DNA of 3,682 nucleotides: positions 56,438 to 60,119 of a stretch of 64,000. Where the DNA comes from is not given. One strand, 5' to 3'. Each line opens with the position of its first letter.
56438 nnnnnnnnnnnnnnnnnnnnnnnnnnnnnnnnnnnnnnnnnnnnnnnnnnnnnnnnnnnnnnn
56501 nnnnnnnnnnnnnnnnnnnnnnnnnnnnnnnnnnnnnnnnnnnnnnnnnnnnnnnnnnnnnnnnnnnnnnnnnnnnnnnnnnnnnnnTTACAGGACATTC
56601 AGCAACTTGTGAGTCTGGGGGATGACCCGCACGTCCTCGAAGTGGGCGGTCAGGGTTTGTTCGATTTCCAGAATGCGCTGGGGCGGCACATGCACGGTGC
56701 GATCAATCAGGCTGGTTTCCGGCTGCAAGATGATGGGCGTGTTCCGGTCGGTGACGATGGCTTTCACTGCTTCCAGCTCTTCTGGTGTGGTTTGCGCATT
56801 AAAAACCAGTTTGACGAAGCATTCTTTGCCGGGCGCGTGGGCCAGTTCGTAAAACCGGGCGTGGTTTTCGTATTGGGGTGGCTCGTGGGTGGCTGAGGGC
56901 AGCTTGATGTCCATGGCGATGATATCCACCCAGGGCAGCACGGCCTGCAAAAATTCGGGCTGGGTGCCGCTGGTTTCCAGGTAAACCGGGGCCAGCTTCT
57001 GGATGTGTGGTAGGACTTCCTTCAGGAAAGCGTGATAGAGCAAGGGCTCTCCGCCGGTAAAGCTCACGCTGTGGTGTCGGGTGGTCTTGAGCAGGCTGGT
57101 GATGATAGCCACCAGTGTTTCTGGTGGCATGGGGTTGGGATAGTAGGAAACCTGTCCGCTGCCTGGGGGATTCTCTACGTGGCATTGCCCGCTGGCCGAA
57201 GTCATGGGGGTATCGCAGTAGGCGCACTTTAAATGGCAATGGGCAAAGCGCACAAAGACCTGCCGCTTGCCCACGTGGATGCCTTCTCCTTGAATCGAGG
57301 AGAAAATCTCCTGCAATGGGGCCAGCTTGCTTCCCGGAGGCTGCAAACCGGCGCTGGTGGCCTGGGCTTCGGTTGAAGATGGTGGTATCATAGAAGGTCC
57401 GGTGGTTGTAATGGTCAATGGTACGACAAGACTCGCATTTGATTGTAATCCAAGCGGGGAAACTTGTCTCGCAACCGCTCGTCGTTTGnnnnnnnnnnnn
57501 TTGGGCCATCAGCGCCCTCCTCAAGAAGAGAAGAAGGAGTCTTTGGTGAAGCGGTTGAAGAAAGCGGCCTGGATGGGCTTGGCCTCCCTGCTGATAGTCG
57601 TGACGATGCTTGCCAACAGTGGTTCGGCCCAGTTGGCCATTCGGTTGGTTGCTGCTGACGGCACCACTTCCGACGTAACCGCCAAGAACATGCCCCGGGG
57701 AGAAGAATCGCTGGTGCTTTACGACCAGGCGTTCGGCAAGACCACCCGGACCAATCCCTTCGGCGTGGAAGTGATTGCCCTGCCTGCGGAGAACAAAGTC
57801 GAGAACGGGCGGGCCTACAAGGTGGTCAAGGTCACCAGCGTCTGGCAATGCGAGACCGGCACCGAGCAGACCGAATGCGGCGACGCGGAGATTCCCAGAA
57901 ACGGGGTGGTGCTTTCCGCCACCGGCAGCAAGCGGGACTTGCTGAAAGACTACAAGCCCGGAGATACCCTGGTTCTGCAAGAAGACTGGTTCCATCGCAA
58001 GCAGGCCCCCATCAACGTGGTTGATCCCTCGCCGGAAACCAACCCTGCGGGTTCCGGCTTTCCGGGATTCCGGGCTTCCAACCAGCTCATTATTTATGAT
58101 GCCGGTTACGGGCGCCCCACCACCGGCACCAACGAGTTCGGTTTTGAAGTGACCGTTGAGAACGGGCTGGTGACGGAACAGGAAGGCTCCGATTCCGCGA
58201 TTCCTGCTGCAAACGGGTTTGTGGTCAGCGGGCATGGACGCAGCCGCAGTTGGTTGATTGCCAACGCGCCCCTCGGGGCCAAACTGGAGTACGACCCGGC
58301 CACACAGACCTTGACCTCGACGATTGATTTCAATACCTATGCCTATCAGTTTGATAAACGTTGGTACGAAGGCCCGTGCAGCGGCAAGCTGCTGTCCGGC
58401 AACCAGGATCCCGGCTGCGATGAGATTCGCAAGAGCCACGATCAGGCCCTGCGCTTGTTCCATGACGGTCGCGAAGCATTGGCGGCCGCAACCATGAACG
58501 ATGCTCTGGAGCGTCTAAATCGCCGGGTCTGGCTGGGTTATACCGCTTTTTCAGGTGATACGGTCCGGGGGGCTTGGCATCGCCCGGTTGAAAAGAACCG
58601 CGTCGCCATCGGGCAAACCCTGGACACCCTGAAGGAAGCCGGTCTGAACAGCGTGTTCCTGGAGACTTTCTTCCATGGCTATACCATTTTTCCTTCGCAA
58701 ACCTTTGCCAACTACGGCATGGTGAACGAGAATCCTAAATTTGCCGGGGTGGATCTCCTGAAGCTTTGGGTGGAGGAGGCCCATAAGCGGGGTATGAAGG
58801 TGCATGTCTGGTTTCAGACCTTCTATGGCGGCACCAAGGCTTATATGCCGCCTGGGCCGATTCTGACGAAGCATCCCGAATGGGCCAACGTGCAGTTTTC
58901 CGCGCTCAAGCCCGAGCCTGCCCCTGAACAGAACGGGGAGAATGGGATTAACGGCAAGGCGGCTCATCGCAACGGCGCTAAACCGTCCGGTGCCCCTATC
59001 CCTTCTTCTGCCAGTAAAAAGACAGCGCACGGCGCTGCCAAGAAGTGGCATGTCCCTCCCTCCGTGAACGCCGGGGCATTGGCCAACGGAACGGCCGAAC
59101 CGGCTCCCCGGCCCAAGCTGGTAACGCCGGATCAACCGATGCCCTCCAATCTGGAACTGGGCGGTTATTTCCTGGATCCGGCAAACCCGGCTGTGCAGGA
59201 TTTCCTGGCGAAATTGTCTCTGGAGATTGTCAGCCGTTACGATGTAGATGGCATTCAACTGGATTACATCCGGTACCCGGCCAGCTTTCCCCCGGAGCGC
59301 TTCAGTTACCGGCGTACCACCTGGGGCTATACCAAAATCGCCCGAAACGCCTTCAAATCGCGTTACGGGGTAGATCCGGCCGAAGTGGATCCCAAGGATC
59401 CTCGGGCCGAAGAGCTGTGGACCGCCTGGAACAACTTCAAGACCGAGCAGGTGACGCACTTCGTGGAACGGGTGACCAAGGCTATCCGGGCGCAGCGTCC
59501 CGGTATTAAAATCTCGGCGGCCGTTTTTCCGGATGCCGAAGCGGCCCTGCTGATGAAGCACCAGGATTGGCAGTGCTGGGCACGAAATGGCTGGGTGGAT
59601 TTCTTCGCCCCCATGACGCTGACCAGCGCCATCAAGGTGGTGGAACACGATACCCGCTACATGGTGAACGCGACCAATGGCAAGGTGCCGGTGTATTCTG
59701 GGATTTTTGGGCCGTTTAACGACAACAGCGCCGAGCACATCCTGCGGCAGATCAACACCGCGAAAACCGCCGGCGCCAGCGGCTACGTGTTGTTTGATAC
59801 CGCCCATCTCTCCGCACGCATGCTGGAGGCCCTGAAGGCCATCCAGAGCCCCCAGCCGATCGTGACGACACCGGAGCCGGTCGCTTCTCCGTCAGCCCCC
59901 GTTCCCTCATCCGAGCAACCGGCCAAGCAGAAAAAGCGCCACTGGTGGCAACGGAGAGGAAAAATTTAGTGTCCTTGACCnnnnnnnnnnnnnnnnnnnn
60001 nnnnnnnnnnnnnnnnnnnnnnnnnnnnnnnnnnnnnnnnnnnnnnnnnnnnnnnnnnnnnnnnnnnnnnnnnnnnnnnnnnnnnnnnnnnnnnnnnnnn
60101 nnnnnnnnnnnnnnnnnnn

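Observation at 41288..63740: Dispersed family of giant Flp-type pilins with a conserved scaffold and a variable C-terminal patch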

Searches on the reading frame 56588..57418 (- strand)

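Call 11: search_protein_families(library=pfam, proteins=[window:56588-57418:-], max_evalue=0.001)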
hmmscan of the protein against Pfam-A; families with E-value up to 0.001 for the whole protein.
window:56588-57418:- (276 aa): 2 families
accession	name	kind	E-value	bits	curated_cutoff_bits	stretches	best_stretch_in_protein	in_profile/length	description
PF04055.27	Radical_SAM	-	1.3e-10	42.1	29.5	1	60-173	6-111/166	Radical SAM superfamily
PF13353.11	Fer4_12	-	3.8e-07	30.9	22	1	43-159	2-99/137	4Fe-4S single cluster domain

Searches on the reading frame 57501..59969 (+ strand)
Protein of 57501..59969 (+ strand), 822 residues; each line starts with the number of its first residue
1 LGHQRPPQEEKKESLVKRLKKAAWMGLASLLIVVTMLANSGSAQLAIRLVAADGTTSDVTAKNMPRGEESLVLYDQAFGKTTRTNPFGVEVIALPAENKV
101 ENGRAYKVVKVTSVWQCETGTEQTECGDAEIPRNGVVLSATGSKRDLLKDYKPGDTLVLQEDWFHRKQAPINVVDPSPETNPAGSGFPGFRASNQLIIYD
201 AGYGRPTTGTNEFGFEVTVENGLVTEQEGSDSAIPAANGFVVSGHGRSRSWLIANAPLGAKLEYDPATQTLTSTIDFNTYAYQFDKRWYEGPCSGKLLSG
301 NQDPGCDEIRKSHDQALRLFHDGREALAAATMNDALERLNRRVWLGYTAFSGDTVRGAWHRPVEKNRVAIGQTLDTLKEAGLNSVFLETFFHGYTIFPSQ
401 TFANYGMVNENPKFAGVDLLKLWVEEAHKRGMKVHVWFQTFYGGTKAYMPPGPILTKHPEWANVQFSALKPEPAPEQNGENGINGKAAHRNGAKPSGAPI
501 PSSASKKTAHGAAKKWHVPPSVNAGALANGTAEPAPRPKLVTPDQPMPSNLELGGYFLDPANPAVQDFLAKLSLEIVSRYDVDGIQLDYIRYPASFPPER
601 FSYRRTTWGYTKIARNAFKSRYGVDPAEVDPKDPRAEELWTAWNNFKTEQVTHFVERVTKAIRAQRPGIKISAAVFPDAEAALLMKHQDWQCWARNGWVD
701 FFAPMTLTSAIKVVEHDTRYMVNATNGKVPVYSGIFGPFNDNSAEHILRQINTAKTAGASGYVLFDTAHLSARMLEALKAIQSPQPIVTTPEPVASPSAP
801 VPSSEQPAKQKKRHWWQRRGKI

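Call 11: search_protein_families(library=pfam, proteins=[window:57501-59969:+], max_evalue=0.001)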
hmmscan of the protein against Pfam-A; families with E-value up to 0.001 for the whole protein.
window:57501-59969:+ (822 aa): 4 families
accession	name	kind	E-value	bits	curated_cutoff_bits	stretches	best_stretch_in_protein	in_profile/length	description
PF02638.21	GHL10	-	4.8e-31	108.5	27.9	2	557-709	130-263/311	Glycosyl hydrolase-like 10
PF14871.12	GHL6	-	2.8e-09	37.7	35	1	372-467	4-85/132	Hypothetical glycosyl hydrolase 6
PF13200.12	DUF4015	-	1.5e-06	28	27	1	556-682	113-201/313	Putative glycosyl hydrolase domain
PF01120.23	Alpha_L_fucos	-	0.00066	19.7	25.2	0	375-468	101-173/345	Alpha-L-fucosidase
